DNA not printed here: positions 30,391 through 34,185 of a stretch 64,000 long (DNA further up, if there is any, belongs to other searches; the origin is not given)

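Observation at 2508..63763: Genome-wide 15-19 bp palindrome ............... in about 20 copies across both transcription blocks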

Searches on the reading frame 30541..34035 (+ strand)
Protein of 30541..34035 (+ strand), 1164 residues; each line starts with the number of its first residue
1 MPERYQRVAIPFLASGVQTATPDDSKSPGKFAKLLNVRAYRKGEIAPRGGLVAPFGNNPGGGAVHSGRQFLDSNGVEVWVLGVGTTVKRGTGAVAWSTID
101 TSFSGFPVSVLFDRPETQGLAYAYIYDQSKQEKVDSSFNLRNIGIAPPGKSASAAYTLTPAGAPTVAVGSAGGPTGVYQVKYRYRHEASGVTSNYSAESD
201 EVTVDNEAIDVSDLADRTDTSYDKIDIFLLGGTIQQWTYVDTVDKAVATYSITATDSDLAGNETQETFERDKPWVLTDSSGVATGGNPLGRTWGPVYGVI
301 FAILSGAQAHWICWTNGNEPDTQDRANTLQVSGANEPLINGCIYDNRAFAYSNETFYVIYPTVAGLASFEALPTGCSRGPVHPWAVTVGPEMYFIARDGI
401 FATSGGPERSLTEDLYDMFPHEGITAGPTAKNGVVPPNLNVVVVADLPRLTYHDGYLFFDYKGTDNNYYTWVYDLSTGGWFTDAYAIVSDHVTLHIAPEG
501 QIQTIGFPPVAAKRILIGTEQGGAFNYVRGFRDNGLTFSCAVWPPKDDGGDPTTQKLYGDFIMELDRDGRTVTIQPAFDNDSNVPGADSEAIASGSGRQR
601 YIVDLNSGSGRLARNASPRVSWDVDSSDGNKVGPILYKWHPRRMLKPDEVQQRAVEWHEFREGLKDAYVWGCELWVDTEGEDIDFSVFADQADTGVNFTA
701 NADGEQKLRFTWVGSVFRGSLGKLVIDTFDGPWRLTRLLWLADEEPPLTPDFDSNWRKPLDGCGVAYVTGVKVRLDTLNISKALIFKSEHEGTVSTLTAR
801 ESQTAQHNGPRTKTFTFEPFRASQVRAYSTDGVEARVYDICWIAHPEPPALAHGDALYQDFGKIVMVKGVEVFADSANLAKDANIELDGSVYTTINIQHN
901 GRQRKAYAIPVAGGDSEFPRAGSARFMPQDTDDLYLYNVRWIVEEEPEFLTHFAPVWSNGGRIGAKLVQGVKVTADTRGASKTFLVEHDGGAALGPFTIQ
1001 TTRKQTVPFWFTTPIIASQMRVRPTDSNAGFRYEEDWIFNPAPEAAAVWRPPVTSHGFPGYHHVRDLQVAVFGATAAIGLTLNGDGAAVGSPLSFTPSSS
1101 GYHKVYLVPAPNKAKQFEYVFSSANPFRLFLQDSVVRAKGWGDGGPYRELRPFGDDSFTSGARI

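Call 8: search_protein_families(library=phrogs, proteins=[window:30541-34035:+], max_evalue=0.00001)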
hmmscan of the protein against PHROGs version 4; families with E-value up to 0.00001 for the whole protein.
window:30541-34035:+ (1164 aa): 0 families

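Call 24: search_protein_families(library=pfam, proteins=[window:30541-34035:+], max_evalue=0.01)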
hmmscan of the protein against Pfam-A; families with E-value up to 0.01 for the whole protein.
window:30541-34035:+ (1164 aa): 0 families

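Call 87: search_solved_structures(query=window:30541-34035:+, max_evalue=0.01)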
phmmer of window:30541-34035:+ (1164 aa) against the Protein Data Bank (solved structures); distinct sequences matched with E-value up to 0.01: 0.
